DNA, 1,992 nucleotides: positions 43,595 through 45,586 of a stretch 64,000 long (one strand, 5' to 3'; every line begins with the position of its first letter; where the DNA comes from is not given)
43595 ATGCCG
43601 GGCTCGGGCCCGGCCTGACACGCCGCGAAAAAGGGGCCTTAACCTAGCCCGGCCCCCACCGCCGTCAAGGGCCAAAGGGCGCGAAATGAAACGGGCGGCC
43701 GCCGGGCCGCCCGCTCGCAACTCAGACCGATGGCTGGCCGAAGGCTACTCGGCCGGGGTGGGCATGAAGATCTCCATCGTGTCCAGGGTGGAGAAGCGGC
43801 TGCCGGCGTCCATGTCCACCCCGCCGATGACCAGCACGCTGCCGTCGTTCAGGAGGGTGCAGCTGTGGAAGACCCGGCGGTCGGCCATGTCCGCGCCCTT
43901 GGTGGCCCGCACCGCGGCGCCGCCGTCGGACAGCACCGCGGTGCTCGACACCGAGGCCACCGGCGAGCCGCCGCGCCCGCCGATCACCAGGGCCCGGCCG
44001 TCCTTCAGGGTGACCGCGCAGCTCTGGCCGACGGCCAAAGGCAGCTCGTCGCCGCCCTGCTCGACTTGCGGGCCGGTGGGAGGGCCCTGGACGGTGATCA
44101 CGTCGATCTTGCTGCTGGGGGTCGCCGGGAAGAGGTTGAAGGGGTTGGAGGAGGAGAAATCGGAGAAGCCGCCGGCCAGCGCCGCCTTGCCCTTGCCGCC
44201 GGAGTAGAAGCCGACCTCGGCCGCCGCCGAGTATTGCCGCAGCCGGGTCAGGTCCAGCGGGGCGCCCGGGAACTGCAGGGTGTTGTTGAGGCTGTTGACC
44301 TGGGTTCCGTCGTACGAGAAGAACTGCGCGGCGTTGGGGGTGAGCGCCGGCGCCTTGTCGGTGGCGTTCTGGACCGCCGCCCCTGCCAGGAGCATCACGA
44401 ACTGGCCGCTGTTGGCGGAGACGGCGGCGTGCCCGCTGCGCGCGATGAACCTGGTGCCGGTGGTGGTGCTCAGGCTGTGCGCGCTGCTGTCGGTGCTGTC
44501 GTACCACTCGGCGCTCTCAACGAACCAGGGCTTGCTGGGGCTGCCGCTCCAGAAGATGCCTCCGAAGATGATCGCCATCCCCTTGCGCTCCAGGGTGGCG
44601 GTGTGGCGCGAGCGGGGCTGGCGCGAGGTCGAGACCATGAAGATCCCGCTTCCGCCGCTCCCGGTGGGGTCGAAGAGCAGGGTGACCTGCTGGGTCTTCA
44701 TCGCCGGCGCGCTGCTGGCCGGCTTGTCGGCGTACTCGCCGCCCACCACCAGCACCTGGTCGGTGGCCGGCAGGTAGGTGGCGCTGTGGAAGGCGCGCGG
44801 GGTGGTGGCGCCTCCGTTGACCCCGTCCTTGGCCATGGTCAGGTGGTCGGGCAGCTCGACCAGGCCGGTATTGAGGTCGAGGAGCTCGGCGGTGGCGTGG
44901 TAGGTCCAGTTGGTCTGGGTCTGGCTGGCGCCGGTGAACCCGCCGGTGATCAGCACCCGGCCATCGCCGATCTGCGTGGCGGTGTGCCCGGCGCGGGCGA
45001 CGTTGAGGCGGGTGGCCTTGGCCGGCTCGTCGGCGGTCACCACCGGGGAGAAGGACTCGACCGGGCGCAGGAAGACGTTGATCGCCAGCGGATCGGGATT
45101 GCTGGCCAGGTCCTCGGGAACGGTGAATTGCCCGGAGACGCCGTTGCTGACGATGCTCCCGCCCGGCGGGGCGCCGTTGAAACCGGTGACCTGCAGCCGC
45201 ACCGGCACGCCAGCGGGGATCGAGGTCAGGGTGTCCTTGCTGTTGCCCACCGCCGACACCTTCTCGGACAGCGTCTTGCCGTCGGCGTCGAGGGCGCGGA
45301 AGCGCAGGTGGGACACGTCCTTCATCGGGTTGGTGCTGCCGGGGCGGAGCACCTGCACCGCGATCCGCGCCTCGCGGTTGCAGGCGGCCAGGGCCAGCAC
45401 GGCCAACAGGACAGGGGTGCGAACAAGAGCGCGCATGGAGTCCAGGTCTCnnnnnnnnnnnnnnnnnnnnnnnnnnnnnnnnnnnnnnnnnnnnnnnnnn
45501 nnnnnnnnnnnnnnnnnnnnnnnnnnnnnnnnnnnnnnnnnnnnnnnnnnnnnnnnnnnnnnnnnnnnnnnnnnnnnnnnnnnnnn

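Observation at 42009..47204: Uncharacterised four-gene envelope cluster: PEGA protein, Kelch lipoprotein, terminator, TM coiled-coil, secreted protein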

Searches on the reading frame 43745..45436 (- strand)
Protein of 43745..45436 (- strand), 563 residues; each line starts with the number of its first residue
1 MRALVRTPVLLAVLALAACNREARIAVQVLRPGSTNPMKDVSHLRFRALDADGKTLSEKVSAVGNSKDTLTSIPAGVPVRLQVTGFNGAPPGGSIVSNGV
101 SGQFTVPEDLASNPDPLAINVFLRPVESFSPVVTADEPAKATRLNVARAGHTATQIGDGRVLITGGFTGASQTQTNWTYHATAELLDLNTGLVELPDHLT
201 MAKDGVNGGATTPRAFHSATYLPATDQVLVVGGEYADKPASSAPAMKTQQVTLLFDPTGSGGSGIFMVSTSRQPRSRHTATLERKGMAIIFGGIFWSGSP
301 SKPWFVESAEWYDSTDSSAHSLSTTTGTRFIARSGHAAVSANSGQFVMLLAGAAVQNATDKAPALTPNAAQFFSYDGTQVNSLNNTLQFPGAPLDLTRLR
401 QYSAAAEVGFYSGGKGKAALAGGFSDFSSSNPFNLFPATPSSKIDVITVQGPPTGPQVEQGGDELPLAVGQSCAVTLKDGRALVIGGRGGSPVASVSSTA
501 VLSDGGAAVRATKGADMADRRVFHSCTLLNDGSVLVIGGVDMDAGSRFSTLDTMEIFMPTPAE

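Call 3: search_protein_families(library=pfam, proteins=[window:43745-45436:-], max_evalue=0.1)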
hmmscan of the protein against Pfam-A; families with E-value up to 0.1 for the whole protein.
window:43745-45436:- (563 aa): 8 families
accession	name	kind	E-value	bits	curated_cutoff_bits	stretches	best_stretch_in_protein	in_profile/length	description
PF13418.12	Kelch_4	-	9.6e-23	80.3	21.6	4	147-180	1-33/49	Galactose oxidase, central domain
PF24981.1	Beta-prop_ATRN-LZTR1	-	4.8e-14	52.7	50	1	207-347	141-276/289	Attractin/LZTR1 beta-propeller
PF24681.1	Kelch_KLHDC2_KLHL20_DRC7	-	1.1e-12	48.2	50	1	150-352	1-172/221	KLHDC2/KLHL20/DRC7 Kelch-repeats domain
PF13964.12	Kelch_6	-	5.5e-08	33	25.3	0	148-191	2-38/50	Kelch motif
PF13415.12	Kelch_3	-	0.00058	20.4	22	1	159-221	2-47/48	Galactose oxidase, central domain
PF07646.21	Kelch_2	-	0.00091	19.5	21.3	0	527-548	8-31/48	Kelch motif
PF01344.31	Kelch_1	-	0.045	13.7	20.1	0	154-190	7-36/46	Kelch motif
PF07250.17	Glyoxal_oxid_N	-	0.072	12.8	37.5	0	474-541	72-137/243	Glyoxal oxidase N-terminus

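Call 4: search_protein_families(library=ncbifam, proteins=[window:43745-45436:-], max_evalue=0.1)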
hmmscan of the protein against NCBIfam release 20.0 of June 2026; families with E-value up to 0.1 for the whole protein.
window:43745-45436:- (563 aa): 0 families

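Call 5: find_encoding_contigs(protein=window:43745-45436:-, flank=10000, max_places=6)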
Protein window:43745-45436:- (563 aa): 1 contig read that carries it; 1 place shown.
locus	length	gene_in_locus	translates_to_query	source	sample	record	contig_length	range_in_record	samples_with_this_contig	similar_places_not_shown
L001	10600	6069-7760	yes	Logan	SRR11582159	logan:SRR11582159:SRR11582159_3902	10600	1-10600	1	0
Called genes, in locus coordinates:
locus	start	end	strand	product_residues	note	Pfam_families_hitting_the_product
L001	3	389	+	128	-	?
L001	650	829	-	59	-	-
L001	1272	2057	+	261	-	PF00149:Metallophos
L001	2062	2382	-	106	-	-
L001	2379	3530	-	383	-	PF00144:Beta-lactamase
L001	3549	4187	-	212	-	-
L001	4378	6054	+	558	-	PF08308:PEGA (weak)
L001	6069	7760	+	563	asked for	PF13418:Beta-prop_TYW4 (faint), PF24681:Kelch_KLHDC2_KLHL20_DRC7, PF13415:Beta-prop_FBX42 (weak), PF24981:Beta-prop_ATRN-LZTR1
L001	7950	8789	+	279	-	-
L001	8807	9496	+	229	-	-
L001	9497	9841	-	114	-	-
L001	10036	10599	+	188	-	?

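Call 30: search_solved_structures(query=window:43745-45436:-, max_evalue=0.01)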
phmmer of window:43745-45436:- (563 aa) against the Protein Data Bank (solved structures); distinct sequences matched with E-value up to 0.01: 2.
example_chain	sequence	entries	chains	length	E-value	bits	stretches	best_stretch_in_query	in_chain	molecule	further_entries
6b40_M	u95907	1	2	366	0.0062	18.6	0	142-234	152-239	RAG2L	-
9n3u_A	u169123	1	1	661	0.0097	17.9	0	472-547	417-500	Chromosome 3, complete genome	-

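Call 50: find_homologous_proteins(query=window:43745-45436:-, max_evalue=1e-10)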
Query window:43745-45436:- (563 aa): 69 proteins with E <= 1e-10 among 8000 candidates.
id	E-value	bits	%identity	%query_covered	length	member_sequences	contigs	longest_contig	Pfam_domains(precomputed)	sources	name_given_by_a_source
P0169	0.0e+0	1237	100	100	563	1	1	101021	PF13418.13,PF24681.2,PF13415.13,PF24981.2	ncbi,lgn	-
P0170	5.2e-84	301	39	97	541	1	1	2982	PF07646.22,PF13418.13,PF24681.2,PF13415.13,PF24981.2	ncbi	-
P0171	5.7e-79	284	36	97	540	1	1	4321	PF13418.13,PF07250.18,PF24681.2,PF13415.13,PF24981.2,PF01344.32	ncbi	ncbi:MAG: kelch repeat-containing protein [Myxococcales bacterium]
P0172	1.8e-30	124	27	74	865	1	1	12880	PF18755.7,PF07646.22,PF13418.13,PF07250.18,PF13964.13,PF24681.2,PF15285.12,PF13415.13,PF24981.2,PF01344.32,PF25210.2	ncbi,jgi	jgi:hypothetical protein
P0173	6.4e-27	113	28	76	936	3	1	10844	PF07646.22,PF13418.13,PF07250.18,PF13964.13,PF24681.2,PF13854.13,PF13415.13,PF24981.2,PF01344.32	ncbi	-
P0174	1.9e-26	111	28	74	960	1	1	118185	PF07646.22,PF13418.13,PF07250.18,PF13964.13,PF24681.2,PF13415.13,PF24981.2,PF01344.32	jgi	jgi:hypothetical protein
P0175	2.1e-26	111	27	72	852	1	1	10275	PF18755.7,PF07646.22,PF13418.13,PF07250.18,PF13964.13,PF24681.2,PF13415.13,PF01833.31,PF24981.2,PF01344.32,PF25210.2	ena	-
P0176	3.3e-26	110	27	74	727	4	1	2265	PF18755.7,PF24996.1,PF07646.22,PF13418.13,PF07250.18,PF13964.13,PF24681.2,PF13415.13,PF24981.2,PF01344.32,PF25210.2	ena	-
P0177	6.8e-26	109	26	78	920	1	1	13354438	PF07646.22,PF13418.13,PF12768.14,PF24681.2,PF13415.13,PF24981.2,PF02698.24,PF01344.32,PF25210.2,PF18755.7,PF24996.1,PF07250.18,PF13964.13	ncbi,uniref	ncbi:kelch repeat-containing protein [Sorangium sp. So ce1000]|uniref:kelch repeat-containing protei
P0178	3.7e-24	104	26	71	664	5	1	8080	PF07646.22,PF13418.13,PF07250.18,PF24681.2,PF13415.13,PF24981.2,PF01344.32,PF25210.2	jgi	jgi:hypothetical protein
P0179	2.8e-23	101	27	73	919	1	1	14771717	PF24996.1,PF07646.22,PF13418.13,PF07250.18,PF12768.14,PF13964.13,PF24681.2,PF13415.13,PF24981.2,PF01344.32,PF25210.2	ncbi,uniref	ncbi:Kelch repeat-containing protein [Sorangium sp. So ce1153]|uniref:Kelch repeat-containing protei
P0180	7.7e-23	99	27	79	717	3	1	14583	PF07646.22,PF13418.13,PF24681.2,PF13415.13,PF24981.2,PF01344.32,PF25210.2,PF25390.2,PF24996.1,PF07250.18,PF13964.13,PF07893.20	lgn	-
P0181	3.5e-22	97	36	30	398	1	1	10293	PF24996.1,PF07646.22,PF13418.13,PF07250.18,PF13964.13,PF24681.2,PF13415.13,PF24981.2,PF01344.32,PF25210.2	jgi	jgi:N-acetylneuraminic acid mutarotase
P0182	3.5e-22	97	33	37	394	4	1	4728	PF24996.1,PF07646.22,PF13418.13,PF07250.18,PF13964.13,PF24681.2,PF13415.13,PF24981.2,PF01344.32,PF25210.2,PF25390.2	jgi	jgi:Galactose oxidase, central domain/Kelch motif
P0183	1.2e-21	95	43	16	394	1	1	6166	PF07646.22,PF13418.13,PF24681.2,PF13415.13,PF24981.2,PF13540.13,PF01344.32,PF25210.2,PF25390.2,PF24996.1,PF07250.18,PF13964.13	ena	-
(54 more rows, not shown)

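Call 63: predict_structure(alignment_id=A4)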
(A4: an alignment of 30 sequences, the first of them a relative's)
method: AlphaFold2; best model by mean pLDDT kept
length: 563 residues; sequences in the alignment: 30
mean_pLDDT: 83.5   pTM: 0.86
mean pLDDT of the five models: 83.5, 82.6, 80.4, 79.9, 79.5
residues with pLDDT >= 90: 236; 70-90: 223; 50-70: 89; < 50: 15
segments of 3 or more residues with pLDDT < 50: 208-210, 360-364, 379-383
pLDDT, mean of each block of 10 residues (from residue 1): 61 68 86 75 92 91 81 91 91 87 89 87 89 86 95 95 95 86 91 81 53 90 93 86 84 89 84 91 81 84 85 87 74 86 76 61 56 66 57 71 90 80 79 70 89 69 91 94 95 94 90 95 96 95 87 94 66
secondary structure, 60 per line:
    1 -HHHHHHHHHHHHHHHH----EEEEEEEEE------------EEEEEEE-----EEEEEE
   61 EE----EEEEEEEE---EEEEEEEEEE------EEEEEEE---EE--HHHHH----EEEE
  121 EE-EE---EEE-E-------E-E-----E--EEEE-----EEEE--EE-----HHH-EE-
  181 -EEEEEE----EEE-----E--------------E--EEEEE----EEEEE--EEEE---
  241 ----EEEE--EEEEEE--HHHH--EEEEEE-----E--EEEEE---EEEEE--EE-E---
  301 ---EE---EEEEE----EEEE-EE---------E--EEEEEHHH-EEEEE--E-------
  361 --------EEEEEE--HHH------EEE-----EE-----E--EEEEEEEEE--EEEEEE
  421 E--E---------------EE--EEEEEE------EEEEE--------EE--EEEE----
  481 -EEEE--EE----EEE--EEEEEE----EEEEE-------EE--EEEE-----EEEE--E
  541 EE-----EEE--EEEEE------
elements in order: H2-17 E22-30 E43-49 E55-62 E67-74 E78-87 E94-100 H108-112 E117-122 E129-131 E152-155 E161-164 E182-187 E192-194 E218-222 E227-231 E234-237 E245-248 E251-256 H259-262 E265-270 E279-283 E287-291 E309-313 E318-321 E337-341 E346-350 E369-374 E386-388 E404-412 E415-421 E444-449 E456-460 E473-476 E482-485 E494-496 E499-504 E509-513 E525-528 E534-537 E540-542 E548-550 E553-557

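Call 65: fold_search(model_id=the predicted structure, library=pdb)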
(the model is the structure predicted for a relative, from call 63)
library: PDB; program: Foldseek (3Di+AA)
matches with E <= 10: 1666; with E <= 0.001: 259
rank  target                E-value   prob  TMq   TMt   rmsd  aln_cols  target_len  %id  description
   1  5yy8                  6.5e-14  1.00  0.39  0.71   4.9       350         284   13  Crystal structure of the Kelch domain of human NS1-BP (released 2018-03-14)
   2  9g43_A                1.8e-13  1.00  0.47  0.43  17.1       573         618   16  Crystal structure of a galactose oxidase from Pseudoarthrobacter siccitolerans (released 2025-07-23)
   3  6n3h_A                6.1e-13  1.00  0.38  0.65   5.3       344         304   15  Crystal structure of Kelch domain of the human NS1 binding protein (released 2018-12-12)
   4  8ebm_B                9.4e-13  1.00  0.43  0.70   5.6       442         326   12  Structure of KLHDC2 substrate binding domain bound to KLHDC2's C-degron mimic (released 2023-02-22)
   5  9g8h_A                1.2e-12  1.00  0.48  0.44  17.1       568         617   16  Crystal structure of a galactose oxidase in complex with galactose (released 2025-08-06)
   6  6stx                  1.5e-12  1.00  0.49  0.42  14.8       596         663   14  Copper oxidase from Colletotrichum graminicola (released 2019-11-13)
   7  9ndr                  1.8e-12  1.00  0.50  0.44  13.3       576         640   14  The 1.22 Angstrom crystal structure of galactose oxidase variant with genetically incorporated F2-Tyr495 (released 2026-03-11)
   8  2eid                  3.2e-12  1.00  0.47  0.42  14.0       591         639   14  Galactose Oxidase W290G mutant (released 2007-04-24)
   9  1gof                  3.3e-12  1.00  0.50  0.44  13.5       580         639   14  NOVEL THIOETHER BOND REVEALED BY A 1.7 ANGSTROMS CRYSTAL STRUCTURE OF GALACTOSE OXIDASE (released 1994-01-31)
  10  6xlt                  3.5e-12  1.00  0.50  0.44  13.6       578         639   14  The 1.48 Angstrom crystal structure of evolved galactose oxidase variant A3.E7 (released 2021-02-03)
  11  6n3h_B                3.7e-12  1.00  0.39  0.73   4.7       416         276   14  Crystal structure of Kelch domain of the human NS1 binding protein (released 2018-12-12)
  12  9neh                  3.7e-12  1.00  0.50  0.44  13.7       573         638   13  The 1.48 Angstrom crystal structure of galactose oxidase variant with genetically incorporated Cl2-Tyr495 (released 2026-03-11)
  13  8ebl_A                3.8e-12  1.00  0.43  0.68   5.8       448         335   12  Structure of KLHDC2 substrate binding domain bound to C-degron from EPHB2 (released 2023-02-22)
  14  8sgf_B                4.0e-12  1.00  0.43  0.70   6.0       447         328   11  KLHDC2 Kelch Domain with KLHDC2 c-terminal peptide bound (released 2024-01-03)
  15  8ebl_B                4.4e-12  1.00  0.43  0.68   5.8       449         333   12  Structure of KLHDC2 substrate binding domain bound to C-degron from EPHB2 (released 2023-02-22)
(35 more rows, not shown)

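Call 78: search_protein_families(library=padloc, proteins=[window:43745-45436:-], max_evalue=0.01)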
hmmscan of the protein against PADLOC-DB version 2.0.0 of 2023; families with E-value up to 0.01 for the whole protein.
window:43745-45436:- (563 aa): 0 families
